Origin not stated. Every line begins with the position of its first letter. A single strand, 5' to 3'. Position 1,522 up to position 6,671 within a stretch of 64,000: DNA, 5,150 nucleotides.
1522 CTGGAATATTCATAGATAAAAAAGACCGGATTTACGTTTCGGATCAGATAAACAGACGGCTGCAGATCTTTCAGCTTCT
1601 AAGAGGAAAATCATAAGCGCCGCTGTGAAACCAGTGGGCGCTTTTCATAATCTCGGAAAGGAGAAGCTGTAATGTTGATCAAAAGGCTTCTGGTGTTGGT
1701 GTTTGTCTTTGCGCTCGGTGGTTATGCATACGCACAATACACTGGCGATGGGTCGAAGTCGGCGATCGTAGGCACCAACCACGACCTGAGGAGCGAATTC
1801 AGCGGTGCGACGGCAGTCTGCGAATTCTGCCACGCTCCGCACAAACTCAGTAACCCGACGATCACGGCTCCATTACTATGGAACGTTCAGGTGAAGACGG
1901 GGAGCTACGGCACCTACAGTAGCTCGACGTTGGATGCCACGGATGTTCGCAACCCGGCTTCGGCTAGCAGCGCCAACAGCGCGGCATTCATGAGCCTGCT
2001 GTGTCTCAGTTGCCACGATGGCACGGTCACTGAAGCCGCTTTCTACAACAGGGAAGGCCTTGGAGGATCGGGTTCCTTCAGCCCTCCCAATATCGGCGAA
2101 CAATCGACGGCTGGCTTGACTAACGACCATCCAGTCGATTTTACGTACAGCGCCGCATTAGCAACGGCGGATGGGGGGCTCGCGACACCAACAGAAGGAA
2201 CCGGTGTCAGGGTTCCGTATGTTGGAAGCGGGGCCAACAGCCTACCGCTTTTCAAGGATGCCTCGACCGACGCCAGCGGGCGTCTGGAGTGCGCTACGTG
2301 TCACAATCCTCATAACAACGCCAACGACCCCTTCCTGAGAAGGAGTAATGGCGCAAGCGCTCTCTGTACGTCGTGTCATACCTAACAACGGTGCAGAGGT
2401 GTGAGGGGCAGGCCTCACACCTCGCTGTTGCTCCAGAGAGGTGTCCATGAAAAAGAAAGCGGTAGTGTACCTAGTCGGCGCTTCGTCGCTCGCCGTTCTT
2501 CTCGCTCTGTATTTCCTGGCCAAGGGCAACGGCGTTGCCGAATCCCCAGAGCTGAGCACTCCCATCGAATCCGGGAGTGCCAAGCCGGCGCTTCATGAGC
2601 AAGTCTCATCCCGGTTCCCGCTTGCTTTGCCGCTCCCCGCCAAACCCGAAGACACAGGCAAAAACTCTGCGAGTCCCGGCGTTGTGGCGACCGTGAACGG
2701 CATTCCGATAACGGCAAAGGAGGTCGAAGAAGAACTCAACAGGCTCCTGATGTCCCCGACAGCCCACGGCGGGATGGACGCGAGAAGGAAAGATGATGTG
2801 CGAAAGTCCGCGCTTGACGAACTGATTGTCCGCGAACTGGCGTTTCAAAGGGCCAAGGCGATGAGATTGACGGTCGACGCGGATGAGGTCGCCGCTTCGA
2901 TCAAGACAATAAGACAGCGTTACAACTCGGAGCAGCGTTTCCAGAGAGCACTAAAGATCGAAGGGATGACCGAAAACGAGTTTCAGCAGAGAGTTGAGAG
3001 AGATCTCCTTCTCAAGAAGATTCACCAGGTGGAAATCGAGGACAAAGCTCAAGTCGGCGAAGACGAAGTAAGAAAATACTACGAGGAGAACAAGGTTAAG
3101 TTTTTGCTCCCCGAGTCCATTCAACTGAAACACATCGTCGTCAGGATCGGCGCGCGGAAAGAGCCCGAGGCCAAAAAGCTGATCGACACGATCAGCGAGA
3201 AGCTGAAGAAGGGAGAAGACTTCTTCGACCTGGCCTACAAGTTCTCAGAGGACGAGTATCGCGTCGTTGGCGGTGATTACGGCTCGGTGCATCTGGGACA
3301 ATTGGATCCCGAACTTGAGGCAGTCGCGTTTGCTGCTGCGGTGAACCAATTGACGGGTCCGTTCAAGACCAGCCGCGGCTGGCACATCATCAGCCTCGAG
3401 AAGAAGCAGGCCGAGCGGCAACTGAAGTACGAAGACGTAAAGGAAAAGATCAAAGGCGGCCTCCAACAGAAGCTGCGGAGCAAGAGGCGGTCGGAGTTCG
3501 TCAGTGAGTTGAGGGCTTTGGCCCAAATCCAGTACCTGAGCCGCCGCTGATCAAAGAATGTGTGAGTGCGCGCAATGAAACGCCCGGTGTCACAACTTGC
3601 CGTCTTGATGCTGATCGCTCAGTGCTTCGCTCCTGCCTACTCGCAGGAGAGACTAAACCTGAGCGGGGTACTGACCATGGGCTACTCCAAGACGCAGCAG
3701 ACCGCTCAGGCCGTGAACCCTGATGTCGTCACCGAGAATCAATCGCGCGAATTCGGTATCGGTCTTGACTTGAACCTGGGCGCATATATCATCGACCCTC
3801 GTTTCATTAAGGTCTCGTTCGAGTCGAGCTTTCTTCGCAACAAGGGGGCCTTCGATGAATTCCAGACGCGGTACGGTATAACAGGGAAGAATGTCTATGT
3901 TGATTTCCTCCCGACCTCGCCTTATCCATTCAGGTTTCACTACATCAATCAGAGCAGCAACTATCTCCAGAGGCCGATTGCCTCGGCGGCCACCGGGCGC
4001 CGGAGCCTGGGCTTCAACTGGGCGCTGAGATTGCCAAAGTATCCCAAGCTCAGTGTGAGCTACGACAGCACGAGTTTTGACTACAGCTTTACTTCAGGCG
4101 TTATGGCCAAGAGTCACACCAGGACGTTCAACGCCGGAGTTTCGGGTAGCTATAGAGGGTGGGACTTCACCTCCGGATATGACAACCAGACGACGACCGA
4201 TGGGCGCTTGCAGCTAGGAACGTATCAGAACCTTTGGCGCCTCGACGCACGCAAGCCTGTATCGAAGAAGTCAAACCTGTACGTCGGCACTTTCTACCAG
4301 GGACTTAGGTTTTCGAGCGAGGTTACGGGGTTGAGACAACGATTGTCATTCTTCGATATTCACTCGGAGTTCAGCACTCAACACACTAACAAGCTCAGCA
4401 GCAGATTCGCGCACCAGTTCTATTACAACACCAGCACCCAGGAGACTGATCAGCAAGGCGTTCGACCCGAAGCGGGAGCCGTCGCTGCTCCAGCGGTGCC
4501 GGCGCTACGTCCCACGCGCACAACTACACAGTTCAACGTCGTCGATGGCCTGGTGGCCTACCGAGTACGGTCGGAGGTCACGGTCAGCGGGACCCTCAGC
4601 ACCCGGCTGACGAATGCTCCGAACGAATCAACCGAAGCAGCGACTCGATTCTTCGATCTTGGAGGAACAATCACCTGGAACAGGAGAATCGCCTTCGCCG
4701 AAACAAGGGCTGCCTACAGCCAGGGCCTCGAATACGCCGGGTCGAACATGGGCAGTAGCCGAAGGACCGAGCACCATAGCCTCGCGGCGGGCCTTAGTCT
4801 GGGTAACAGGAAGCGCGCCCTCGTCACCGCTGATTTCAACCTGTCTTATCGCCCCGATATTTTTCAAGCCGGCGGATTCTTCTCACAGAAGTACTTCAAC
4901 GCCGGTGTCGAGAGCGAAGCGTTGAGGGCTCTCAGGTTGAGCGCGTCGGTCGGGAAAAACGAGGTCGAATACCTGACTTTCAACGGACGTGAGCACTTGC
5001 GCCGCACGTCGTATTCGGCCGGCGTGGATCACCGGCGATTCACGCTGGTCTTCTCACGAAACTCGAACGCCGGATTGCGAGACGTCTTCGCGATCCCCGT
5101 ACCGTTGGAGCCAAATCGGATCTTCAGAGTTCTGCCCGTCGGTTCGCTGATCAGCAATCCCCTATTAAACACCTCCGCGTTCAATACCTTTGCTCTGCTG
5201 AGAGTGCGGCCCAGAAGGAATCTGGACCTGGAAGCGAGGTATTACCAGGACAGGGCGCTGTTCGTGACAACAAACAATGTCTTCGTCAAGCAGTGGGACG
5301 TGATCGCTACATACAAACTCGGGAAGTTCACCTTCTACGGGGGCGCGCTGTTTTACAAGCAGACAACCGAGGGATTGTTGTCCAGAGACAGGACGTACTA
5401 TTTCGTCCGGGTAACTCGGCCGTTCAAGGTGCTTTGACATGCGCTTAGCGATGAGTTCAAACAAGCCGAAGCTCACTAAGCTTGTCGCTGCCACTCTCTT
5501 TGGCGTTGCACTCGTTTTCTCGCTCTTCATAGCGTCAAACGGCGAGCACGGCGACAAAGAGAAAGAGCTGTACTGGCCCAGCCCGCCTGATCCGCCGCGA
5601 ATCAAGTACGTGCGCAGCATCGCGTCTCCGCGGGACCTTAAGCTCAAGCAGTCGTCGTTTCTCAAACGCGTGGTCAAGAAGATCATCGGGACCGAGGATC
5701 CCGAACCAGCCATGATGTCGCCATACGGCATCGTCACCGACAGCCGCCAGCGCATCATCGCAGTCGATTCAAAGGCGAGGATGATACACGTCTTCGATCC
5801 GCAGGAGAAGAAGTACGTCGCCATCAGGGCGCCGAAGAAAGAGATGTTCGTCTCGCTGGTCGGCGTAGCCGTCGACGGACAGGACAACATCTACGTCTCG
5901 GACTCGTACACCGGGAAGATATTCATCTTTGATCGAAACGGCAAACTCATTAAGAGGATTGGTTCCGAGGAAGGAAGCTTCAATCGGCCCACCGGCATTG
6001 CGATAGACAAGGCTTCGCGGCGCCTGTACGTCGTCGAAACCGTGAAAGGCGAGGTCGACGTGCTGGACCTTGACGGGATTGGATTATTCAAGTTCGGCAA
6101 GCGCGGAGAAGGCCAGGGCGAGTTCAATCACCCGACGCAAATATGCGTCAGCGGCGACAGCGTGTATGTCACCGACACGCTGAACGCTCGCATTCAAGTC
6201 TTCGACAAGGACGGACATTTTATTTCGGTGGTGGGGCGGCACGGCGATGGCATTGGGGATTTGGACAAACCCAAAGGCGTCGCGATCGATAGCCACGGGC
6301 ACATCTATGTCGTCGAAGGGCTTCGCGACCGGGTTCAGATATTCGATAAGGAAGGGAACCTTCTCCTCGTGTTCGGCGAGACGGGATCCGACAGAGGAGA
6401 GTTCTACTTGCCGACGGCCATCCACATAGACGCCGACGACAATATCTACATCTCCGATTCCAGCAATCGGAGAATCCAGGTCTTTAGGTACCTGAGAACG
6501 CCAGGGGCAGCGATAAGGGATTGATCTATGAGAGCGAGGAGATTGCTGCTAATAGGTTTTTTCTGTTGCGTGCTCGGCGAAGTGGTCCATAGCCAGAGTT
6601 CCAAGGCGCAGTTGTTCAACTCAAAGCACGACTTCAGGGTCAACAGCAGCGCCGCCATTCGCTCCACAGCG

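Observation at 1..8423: Candidate extracellular electron-transfer module: three multihaem cytochromes, two NHL beta-propellers, SurA-like PPIase and a porin-like OMP in one operon-like array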

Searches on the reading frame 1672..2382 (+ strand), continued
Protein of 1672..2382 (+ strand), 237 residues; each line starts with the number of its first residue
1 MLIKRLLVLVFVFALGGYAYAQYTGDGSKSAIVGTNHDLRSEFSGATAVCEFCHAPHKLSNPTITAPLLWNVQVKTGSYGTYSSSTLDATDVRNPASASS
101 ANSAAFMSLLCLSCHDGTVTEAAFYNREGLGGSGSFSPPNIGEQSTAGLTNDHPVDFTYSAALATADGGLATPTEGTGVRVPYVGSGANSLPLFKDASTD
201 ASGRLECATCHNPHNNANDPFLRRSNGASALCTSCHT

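Call 83: search_solved_structures(query=A3, max_evalue=0.01, show_alignments=1)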
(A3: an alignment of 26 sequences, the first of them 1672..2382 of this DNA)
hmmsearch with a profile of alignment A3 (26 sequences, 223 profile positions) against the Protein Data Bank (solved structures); distinct sequences matched with E-value up to 0.01: 4.
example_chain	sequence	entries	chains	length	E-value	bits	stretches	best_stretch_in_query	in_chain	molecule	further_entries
7tfs_A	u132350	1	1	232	1.8e-50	174.7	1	12-223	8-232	Cytochrome c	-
9yuq_N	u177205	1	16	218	5.2e-38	134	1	12-223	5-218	Putative multiheme cytochrome c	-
6r2q_A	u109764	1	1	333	1.1e-05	28.3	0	191-222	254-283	Cystathionine beta-synthase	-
9wqv_C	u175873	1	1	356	0.0028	20.4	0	44-113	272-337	Photosynthetic reaction center cytochrome c subunit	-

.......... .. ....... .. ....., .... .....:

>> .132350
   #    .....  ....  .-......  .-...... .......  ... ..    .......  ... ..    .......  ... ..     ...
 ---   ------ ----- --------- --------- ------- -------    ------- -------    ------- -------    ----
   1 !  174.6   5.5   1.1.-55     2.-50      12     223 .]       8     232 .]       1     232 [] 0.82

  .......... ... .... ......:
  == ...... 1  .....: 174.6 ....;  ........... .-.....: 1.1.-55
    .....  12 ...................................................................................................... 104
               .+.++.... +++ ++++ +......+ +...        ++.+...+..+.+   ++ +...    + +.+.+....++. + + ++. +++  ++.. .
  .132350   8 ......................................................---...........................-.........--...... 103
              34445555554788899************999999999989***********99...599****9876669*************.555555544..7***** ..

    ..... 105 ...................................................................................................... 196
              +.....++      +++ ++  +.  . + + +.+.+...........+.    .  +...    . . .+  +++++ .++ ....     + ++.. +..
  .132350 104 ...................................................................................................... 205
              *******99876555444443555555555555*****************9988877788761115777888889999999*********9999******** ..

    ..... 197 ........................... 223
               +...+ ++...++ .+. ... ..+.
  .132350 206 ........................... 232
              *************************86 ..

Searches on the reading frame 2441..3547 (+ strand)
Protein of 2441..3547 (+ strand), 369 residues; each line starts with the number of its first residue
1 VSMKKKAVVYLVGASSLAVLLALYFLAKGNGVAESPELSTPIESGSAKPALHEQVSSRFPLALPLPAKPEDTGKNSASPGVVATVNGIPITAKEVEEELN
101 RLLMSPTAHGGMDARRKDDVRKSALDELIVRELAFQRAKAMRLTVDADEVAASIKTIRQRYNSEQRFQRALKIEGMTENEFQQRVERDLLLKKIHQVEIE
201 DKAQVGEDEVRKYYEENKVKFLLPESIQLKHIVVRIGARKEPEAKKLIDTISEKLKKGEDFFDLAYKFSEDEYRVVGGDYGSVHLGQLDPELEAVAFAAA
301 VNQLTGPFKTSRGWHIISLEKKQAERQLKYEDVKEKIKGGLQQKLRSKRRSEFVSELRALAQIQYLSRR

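Call 4: search_protein_families(library=pfam, proteins=[window:2441-3547:+], max_evalue=0.01)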
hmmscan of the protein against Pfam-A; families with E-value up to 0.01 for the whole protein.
window:2441-3547:+ (369 aa): 6 families
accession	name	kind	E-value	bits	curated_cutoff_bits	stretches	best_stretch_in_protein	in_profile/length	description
PF13616.12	Rotamase_3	-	2.3e-21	76.9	22.5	1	211-322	4-115/116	PPIC-type PPIASE domain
PF00639.27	Rotamase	-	8.8e-20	71.9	21.7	1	231-320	1-96/97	PPIC-type PPIASE domain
PF13624.11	SurA_N_3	-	1.5e-18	67.6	27.2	1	76-194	35-161/162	SurA-like N-terminal domain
PF13145.12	Rotamase_2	-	4.6e-17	63.4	27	1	206-335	2-121/121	PPIC-type PPIASE domain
PF13623.11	SurA_N_2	-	7.1e-10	39.4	28.5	1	73-168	35-130/145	SurA-like N-terminal domain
PF09312.16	SurA_N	-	1.1e-08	35.7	30.8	1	81-194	4-117/118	SurA N-terminal domain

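Call 5: search_protein_families(library=ncbifam, proteins=[window:2441-3547:+], max_evalue=0.01)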
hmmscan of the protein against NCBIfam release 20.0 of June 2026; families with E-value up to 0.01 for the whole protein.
window:2441-3547:+ (369 aa): 11 families
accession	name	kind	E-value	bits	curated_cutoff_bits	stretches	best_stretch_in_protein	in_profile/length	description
NF000809.0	PRK00059.1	equivalog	2.4e-34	119.2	303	1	80-363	36-328/336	peptidylprolyl isomerase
TIGR02933.1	nifM_nitrog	equivalog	1.9e-23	83.6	168.2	1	134-350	41-248/256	nitrogen fixation protein NifM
NF008038.0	PRK10770.1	equivalog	2.3e-16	59.7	394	1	90-323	37-274/431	peptidylprolyl isomerase SurA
NF008054.0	PRK10788.1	equivalog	3.5e-14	52.5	493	1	196-343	240-379/626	peptidylprolyl isomerase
NF002827.0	PRK03002.1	equivalog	1e-13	51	343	1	116-343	47-244/285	peptidylprolyl isomerase PrsA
NF002824.0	PRK02998.1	subfamily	7.1e-13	48.6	360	1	132-345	56-245/283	peptidylprolyl isomerase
NF002846.0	PRK03095.1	equivalog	3.7e-10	39.8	361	1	141-357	64-253/287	peptidylprolyl isomerase PrsA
NF003356.0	PRK04405.1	subfamily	3.1e-09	36.3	339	1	121-342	54-254/299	peptidylprolyl isomerase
NF011969.0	PRK15441.1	equivalog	3.4e-09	37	127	1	245-319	15-89/93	peptidylprolyl isomerase PpiC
TIGR02925.1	cis_trans_EpsD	equivalog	7.5e-09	35.5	108.9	1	68-158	15-98/232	EpsD family peptidyl-prolyl cis-trans isomerase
NF051879.1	TDE1658_narrow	equivalog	4.8e-05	22.5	340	1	173-267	132-229/342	MOSP complex formation periplasmic protein, TDE1658 family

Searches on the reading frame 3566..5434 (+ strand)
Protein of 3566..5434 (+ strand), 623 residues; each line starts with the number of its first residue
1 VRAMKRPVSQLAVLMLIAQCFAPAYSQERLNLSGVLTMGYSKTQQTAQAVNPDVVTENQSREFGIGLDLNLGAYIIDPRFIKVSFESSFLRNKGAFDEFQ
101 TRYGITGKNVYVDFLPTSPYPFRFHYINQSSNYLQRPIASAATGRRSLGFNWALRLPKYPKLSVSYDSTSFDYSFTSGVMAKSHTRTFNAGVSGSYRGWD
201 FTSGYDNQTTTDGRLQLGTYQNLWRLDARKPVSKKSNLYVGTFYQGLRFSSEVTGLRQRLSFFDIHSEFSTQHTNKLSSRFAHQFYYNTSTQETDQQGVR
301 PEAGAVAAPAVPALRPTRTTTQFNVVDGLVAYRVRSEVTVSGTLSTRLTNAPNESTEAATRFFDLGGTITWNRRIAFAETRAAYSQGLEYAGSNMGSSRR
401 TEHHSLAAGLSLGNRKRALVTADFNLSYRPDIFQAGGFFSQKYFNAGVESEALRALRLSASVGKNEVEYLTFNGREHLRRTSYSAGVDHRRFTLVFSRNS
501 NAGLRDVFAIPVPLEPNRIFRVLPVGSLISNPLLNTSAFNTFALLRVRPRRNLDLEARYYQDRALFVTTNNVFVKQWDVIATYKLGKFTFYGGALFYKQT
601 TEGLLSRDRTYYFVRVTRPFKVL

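Call 4: search_protein_families(library=pfam, proteins=[window:3566-5434:+], max_evalue=0.01)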
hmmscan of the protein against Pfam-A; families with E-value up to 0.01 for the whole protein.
window:3566-5434:+ (623 aa): 0 families

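Call 5: search_protein_families(library=ncbifam, proteins=[window:3566-5434:+], max_evalue=0.01)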
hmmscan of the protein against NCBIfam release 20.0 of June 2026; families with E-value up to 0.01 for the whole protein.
window:3566-5434:+ (623 aa): 0 families

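Call 8: search_solved_structures(query=window:3566-5434:+, max_evalue=10, show_alignments=1)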
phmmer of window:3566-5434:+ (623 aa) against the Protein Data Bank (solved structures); distinct sequences matched with E-value up to 10: 0.

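Call 25: find_homologous_proteins(query=window:3566-5434:+, max_evalue=0.001)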
Query window:3566-5434:+ (623 aa): 18 proteins with E <= 0.001 among 8000 candidates.
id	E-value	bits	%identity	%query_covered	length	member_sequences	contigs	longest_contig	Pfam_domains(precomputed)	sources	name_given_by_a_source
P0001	0.0e+0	1390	100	100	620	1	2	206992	-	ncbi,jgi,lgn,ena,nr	ncbi:MAG TPA: hypothetical protein VJH03_26550 [Blastocatellia bacterium]|nr:hypothetical protein [B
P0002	1.5e-211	722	53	96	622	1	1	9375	-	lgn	-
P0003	2.7e-185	636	50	53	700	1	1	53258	-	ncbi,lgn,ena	-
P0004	6.4e-181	621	44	100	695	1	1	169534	-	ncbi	ncbi:MAG: hypothetical protein AB1757_17320 [Acidobacteriota bacterium]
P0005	8.7e-178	611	47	97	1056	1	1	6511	-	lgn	-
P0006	2.7e-176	606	47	96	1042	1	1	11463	-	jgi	-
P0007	3.7e-176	605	45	97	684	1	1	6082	-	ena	-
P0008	2.7e-174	599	46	96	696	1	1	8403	-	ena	-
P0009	4.5e-173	595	45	97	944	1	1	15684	-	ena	-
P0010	4.9e-173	595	46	96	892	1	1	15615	-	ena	-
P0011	5.4e-173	595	47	96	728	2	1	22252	-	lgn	-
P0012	2.9e-171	589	45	96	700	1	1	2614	-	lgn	-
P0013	1.1e-170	587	47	90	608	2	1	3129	-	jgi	jgi:hypothetical protein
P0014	6.5e-163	562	44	97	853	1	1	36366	-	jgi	jgi:hypothetical protein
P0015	3.2e-161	556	46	91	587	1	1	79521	-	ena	-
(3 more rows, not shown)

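Call 38: predict_structure(alignment_id=A1)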
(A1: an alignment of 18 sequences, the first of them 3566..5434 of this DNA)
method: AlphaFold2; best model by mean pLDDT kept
length: 623 residues; sequences in the alignment: 18
mean_pLDDT: 73.0   pTM: 0.57
mean pLDDT of the five models: 73.0, 71.9, 69.9, 59.4, 55.8
residues with pLDDT >= 90: 158; 70-90: 224; 50-70: 146; < 50: 95
segments of 3 or more residues with pLDDT < 50: 1-8, 16-27, 98-101, 135-140, 176-179, 296-315, 431-437, 505-535
pLDDT, mean of each block of 10 residues (from residue 1): 41 51 43 75 74 61 67 55 63 51 63 67 80 47 76 82 90 57 85 91 92 70 94 94 87 68 92 95 86 52 38 50 85 93 84 59 87 89 87 70 85 86 82 50 89 83 80 63 89 89 49 35 33 52 90 91 68 86 89 88 77 83 66
secondary structure, 60 per line:
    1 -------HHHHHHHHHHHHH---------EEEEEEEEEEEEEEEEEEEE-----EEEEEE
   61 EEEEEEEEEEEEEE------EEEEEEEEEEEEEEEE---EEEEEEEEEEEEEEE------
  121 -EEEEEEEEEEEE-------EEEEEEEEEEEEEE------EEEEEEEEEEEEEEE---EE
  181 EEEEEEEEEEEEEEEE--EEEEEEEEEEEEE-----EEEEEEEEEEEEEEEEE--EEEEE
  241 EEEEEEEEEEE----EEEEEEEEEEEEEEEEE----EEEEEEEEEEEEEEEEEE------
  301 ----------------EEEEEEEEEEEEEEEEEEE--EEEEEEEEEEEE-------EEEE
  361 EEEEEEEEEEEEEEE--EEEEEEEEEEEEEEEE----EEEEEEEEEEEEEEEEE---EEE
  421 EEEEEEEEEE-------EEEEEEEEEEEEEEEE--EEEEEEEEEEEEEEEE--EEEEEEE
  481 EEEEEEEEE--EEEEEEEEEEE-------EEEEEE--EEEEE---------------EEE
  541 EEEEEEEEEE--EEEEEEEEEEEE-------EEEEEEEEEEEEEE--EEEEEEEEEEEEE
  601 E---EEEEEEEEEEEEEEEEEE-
elements in order: H8-20 E30-49 E55-74 E81-96 E100-114 E122-133 E141-154 E161-175 E179-196 E199-211 E217-233 E236-251 E256-272 E277-294 E317-335 E338-349 E357-375 E378-393 E398-414 E418-430 E438-453 E456-471 E474-489 E492-502 E510-515 E518-522 E538-550 E553-564 E572-585 E588-601 E605-622

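Call 39: search_protein_representatives(alignment_id=A1)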
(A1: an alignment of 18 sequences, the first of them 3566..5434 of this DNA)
Query: 18 sequences, 619 profile positions. Proteins with E-value up to 0.001 (for the whole library): 113; up to 1e-10: 61; up to 1e-30: 31. The best 113 are listed.
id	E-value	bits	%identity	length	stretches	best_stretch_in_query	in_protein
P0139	1.3e-298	1008.1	-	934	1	18-619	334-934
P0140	1.6e-267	905.4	-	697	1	1-619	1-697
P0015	4.6e-261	884.0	-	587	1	48-619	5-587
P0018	3.7e-240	815.0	-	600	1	11-618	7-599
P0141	3.2e-218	742.5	-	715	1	19-619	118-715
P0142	4.5e-188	642.9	-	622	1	17-619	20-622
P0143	2.2e-173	594.4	-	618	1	8-619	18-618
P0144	1.2e-167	575.5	-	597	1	17-619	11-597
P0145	4.6e-157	540.5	-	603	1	7-618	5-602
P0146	1.9e-142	492.2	-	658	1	2-619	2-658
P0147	3.8e-130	451.6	-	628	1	11-618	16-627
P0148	1.4e-118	413.3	-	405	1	208-619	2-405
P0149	4.7e-105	368.7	-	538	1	150-619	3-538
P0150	2.2e-101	356.6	-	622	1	16-618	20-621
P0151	3.8e-78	279.8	-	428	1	257-619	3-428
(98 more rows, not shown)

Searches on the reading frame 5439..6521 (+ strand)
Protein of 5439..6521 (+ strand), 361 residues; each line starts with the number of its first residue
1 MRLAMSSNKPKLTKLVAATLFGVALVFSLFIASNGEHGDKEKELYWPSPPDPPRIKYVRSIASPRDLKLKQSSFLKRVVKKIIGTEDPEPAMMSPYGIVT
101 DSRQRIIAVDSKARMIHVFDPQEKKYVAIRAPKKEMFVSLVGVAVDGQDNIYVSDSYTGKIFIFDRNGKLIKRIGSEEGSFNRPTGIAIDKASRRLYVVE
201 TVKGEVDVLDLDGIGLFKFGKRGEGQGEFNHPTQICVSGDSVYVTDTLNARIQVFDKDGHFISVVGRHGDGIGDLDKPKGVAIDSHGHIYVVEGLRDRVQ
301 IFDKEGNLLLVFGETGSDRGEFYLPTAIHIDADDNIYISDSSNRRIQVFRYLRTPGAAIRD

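Call 4: search_protein_families(library=pfam, proteins=[window:5439-6521:+], max_evalue=0.01)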
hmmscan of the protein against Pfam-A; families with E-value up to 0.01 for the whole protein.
window:5439-6521:+ (361 aa): 12 families
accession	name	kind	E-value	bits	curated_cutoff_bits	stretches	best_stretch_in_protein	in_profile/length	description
PF01436.27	NHL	-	4.6e-27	93.1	20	3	229-255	1-28/28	NHL repeat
PF17170.10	DUF5128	-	3.6e-23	82.7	22.9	3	229-292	43-107/321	6-bladed beta-propeller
PF08450.18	SGL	-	1.9e-15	57.6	26.3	1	239-309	145-217/246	SMP-30/Gluconolactonase/LRE-like region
PF01731.26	Arylesterase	-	6.1e-10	39.6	21.3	0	180-208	52-80/86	Arylesterase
PF06739.17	SBBP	-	2.5e-08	34.1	20.5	0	271-292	8-29/38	Beta-propeller repeat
PF25021.1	TEN_NHL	-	1.3e-06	28.1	27.1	0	274-313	140-177/357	Teneurin NHL domain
PF15869.11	TolB_like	-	5.1e-06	26.5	29.2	1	218-308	55-145/296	TolB-like 6-blade propeller-like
PF22701.2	Mala_s_1-like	-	0.0001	22.6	27.5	1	99-194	46-142/195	Mal s 1 allergenic protein-like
PF16288.11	DUF4934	-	0.00089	19.8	27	0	233-308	27-100/102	Domain of unknown function (DUF4934)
PF18975.6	DUF5711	-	0.0053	16.5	26.3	0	235-335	61-152/344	Family of unknown function (DUF5711)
PF07893.19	DUF1668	-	0.0072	16.2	23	0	102-158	71-123/336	Protein of unknown function (DUF1668)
PF06977.17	SdiA-regulated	-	0.0074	15.9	21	0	254-292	198-239/249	SdiA-regulated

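Call 5: search_protein_families(library=ncbifam, proteins=[window:5439-6521:+], max_evalue=0.01)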
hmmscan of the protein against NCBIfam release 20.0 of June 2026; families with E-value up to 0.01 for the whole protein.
window:5439-6521:+ (361 aa): 9 families
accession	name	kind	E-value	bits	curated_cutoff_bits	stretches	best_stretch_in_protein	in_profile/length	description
NF035926.1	scyF_NHL_VPEP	equivalog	1.7e-55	188.7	350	3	263-349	186-273/376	scytonemin biosynthesis PEP-CTERM protein ScyF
NF047780.1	LIC12708_fam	subfamily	5.7e-11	41.9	150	1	149-352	67-211/391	LIC_12708 family protein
NF033206.1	ScyE_fam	subfamily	3.7e-08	33.3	80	0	137-202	252-321/333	ScyD/ScyE family protein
NF053768.1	CIS12_fam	equivalog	1.4e-06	27.3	860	1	136-331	42-228/715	CIS12 family contractile injection system protein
TIGR03866.1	PQQ_ABC_repeats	subfamily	1.2e-05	24.6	287.3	0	147-221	9-80/310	PQQ-dependent catabolism-associated beta-propeller protein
NF052280.1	7_blade_YncE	equivalog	1.6e-05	23.9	400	0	183-348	76-242/338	7-bladed beta-propeller protein YncE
NF047494.1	Lepto_SBBP_lipo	equivalog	0.00073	18.3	400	0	119-213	110-218/466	SBBP repeat beta-propeller lipoprotein, LipL53 family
TIGR03054.2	photo_alph_chp1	equivalog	0.0018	18.5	55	0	148-189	42-84/138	photosynthetic complex assembly protein PuhC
TIGR04131.1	Bac_Flav_CTERM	domain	0.0022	18.1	35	0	156-179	26-49/85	T9SS type B sorting domain-containing protein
